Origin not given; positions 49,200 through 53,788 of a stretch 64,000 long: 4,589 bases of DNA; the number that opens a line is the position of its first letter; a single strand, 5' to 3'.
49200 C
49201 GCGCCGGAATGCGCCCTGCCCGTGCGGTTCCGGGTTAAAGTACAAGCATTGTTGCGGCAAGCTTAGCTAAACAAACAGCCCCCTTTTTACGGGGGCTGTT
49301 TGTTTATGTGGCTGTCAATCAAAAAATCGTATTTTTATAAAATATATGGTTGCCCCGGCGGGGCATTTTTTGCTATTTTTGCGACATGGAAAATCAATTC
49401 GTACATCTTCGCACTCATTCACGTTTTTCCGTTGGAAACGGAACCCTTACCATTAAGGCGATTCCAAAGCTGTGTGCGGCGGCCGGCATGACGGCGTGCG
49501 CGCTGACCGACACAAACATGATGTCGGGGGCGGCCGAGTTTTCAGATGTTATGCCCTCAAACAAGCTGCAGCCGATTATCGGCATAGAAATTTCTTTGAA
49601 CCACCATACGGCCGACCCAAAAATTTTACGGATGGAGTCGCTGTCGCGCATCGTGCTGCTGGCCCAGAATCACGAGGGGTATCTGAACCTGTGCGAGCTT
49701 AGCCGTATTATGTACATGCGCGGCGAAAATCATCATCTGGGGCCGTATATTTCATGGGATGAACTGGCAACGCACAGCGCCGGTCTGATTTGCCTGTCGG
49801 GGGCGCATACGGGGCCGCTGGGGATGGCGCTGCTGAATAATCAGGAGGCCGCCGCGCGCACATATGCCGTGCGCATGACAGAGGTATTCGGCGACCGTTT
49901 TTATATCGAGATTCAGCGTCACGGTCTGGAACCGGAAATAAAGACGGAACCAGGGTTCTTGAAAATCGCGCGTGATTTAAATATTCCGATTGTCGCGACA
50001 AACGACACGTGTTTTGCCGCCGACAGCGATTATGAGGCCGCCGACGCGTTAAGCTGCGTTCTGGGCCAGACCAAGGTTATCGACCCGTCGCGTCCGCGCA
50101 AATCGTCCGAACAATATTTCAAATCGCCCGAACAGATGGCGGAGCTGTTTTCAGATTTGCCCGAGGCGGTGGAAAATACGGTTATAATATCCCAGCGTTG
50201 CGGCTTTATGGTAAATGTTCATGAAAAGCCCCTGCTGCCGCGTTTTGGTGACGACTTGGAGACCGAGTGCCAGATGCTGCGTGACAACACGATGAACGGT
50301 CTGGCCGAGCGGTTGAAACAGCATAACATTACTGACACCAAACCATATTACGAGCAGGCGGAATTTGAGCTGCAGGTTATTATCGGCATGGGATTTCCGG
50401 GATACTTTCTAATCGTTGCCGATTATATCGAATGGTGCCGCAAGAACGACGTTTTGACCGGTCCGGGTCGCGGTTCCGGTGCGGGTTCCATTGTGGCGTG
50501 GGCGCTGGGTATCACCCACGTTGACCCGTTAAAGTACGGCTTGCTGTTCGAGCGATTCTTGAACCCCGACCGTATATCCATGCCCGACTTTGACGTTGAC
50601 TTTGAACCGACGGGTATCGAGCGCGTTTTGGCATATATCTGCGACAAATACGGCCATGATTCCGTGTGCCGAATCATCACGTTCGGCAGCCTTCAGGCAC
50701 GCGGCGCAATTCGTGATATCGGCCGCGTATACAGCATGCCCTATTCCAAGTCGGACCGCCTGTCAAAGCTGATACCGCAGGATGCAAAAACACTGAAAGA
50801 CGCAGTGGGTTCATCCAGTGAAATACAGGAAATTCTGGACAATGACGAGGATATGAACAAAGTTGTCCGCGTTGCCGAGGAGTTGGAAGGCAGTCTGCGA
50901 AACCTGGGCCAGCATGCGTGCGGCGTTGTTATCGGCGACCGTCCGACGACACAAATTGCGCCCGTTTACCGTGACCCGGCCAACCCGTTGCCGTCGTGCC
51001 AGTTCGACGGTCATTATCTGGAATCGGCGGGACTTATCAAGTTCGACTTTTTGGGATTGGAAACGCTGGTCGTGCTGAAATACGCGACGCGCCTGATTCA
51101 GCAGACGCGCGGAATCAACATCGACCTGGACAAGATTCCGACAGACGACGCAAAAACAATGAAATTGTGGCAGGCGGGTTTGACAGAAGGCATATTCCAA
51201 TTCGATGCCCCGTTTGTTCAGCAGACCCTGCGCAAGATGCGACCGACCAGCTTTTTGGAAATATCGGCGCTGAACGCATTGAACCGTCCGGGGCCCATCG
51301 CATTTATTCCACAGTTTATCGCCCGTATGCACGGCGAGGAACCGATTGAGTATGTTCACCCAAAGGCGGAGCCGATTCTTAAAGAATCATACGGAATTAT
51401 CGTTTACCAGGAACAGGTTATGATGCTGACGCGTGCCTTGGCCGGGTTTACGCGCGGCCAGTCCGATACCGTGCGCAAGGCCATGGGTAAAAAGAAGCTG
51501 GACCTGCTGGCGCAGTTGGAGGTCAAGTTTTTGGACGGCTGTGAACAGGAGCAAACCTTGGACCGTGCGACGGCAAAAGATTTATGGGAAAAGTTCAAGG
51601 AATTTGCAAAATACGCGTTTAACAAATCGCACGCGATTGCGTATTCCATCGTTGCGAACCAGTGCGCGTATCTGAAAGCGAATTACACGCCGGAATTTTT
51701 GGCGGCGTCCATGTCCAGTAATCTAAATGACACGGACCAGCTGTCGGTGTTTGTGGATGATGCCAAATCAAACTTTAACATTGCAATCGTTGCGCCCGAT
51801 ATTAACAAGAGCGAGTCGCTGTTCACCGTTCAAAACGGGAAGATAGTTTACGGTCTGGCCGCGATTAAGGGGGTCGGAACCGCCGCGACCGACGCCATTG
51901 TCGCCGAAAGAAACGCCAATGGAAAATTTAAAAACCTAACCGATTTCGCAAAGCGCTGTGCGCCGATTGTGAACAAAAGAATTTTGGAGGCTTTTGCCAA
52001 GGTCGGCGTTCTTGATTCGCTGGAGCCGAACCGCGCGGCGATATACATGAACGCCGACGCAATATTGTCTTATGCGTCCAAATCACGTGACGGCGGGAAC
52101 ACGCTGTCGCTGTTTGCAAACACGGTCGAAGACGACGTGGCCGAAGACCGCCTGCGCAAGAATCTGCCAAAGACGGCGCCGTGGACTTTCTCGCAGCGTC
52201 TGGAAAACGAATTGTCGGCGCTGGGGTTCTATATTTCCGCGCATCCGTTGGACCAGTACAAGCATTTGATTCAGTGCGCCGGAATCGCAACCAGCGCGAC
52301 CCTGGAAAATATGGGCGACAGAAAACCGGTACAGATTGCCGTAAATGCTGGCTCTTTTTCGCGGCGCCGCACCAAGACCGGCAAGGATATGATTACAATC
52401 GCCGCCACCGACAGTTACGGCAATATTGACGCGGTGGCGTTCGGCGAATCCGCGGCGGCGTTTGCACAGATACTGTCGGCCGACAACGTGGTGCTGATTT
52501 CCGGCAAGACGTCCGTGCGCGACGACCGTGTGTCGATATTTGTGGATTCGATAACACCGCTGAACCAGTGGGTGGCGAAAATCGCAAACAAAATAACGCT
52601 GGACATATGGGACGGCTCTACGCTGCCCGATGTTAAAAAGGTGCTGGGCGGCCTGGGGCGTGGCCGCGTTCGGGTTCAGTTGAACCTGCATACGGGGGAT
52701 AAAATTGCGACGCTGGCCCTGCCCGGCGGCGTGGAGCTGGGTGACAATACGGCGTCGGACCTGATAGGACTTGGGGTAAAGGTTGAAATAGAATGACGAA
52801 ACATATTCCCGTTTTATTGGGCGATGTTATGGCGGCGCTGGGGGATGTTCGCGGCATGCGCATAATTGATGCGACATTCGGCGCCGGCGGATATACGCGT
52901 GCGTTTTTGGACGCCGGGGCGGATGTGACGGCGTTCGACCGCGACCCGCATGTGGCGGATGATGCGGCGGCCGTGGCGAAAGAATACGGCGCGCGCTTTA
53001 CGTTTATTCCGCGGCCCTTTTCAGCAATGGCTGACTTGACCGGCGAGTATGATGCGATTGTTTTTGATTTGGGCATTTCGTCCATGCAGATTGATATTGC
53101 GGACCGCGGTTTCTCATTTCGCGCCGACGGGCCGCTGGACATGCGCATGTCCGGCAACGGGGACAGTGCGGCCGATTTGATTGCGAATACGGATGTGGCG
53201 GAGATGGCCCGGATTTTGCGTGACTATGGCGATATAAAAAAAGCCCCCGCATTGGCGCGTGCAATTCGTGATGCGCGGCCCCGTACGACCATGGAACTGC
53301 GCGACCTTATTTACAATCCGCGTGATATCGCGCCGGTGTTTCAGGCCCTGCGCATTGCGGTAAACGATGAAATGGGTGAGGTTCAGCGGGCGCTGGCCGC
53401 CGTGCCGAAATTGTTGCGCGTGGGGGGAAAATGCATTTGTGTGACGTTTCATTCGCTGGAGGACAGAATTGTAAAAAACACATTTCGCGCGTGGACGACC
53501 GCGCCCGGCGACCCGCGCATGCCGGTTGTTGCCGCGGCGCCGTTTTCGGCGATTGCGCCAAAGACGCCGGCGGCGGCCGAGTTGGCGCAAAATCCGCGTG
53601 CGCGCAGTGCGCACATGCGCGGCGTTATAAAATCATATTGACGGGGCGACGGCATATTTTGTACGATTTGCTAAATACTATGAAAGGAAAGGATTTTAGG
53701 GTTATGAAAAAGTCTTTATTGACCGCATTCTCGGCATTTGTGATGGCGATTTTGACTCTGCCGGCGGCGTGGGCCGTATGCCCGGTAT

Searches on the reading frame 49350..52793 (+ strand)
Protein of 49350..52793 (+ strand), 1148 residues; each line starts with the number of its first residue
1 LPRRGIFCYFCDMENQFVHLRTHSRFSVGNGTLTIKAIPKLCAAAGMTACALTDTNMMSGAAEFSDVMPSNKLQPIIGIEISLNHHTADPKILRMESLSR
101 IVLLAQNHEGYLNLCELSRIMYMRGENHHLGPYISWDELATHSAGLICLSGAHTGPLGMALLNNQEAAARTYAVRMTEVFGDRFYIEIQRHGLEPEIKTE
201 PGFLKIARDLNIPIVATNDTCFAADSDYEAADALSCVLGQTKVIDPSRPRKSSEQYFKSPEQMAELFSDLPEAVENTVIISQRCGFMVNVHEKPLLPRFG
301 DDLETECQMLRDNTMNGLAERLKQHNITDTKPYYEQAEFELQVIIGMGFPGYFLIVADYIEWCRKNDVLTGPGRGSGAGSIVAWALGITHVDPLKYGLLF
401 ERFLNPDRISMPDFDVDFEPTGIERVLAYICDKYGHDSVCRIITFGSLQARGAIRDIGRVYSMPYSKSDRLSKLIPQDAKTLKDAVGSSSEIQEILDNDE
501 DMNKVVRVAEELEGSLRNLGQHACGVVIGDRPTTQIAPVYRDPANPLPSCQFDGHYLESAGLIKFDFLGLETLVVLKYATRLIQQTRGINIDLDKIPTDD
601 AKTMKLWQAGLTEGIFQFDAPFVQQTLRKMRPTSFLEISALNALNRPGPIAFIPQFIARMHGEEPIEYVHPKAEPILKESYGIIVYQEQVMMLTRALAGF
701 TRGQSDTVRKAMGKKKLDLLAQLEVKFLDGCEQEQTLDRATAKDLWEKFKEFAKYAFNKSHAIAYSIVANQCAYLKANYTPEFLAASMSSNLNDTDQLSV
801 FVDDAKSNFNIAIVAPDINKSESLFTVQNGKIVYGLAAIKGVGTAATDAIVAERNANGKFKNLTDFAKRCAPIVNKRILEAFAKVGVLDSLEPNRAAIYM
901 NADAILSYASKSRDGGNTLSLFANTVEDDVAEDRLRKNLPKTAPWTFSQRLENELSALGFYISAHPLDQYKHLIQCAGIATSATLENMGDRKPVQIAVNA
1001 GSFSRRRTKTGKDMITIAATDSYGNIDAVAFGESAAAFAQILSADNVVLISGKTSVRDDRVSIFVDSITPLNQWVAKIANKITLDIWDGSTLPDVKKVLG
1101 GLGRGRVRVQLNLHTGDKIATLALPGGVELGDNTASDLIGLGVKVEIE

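Call 14: search_protein_families(library=ncbifam, proteins=[window:49350-52793:+], max_evalue=0.00001)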
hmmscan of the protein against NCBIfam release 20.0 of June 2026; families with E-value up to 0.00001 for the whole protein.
window:49350-52793:+ (1148 aa): 13 families
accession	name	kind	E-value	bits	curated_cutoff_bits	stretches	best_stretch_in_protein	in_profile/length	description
NF004226.0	PRK05673.1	equivalog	0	1206.8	1002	1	14-1130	3-1124/1146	DNA polymerase III subunit alpha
TIGR00594.1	polc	superfamily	0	1050.8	434.35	1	17-1031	1-1022/1022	DNA polymerase III subunit alpha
NF005298.0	PRK06826.1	equivalog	3.3e-297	988.8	1260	1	14-1116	2-1117/1151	DNA polymerase III subunit alpha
NF005617.0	PRK07374.1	equivalog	2.3e-238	794.2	1653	1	16-1073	2-1082/1170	DNA polymerase III subunit alpha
NF005377.0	PRK06920.1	equivalog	1.2e-236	788.3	1806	1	16-1076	2-1028/1108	DNA polymerase III subunit alpha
NF005516.0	PRK07135.1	equivalog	9.7e-170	566.8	1084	2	270-1045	191-951/974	DNA polymerase III DnaE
NF005582.0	PRK07279.1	equivalog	4.9e-168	561.2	1279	1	220-1071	156-964/1033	DNA polymerase III subunit alpha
NF007079.0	PRK09532.1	equivalog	1.9e-164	549.2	1525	1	17-761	3-780/876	DNA polymerase III subunit alpha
NF004550.0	PRK05898.1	equivalog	1e-159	533.7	1182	2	214-917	137-830/971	DNA polymerase III subunit alpha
NF004225.0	PRK05672.1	subfamily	2.8e-158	528.9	939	1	15-1079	4-1040/1047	error-prone DNA polymerase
NF005616.0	PRK07373.1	equivalog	3.3e-58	197.3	646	1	753-1073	34-362/449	DNA polymerase III subunit alpha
NF001688.0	PRK00448.1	equivalog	1.1e-36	125.9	873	2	83-395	599-914/1445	PolC-type DNA polymerase III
TIGR01405.1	polC_Gram_pos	equivalog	1.2e-36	125.9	1043.45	1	84-395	366-679/1211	DNA polymerase III subunit alpha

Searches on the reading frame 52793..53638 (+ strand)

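Call 14: search_protein_families(library=ncbifam, proteins=[window:52793-53638:+], max_evalue=0.00001)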
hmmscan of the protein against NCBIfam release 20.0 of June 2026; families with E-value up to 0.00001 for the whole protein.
window:52793-53638:+ (282 aa): 2 families
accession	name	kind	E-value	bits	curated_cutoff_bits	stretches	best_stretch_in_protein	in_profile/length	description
TIGR00006.1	TIGR00006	equivalog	7.2e-60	203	154.3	1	2-278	5-307/310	16S rRNA (cytosine(1402)-N(4))-methyltransferase RsmH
NF043040.1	corrin_prot_MT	hypoth_equivalog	6.9e-07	28.9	180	1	19-100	40-125/216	corrinoid protein-associated methyltransferase CpaM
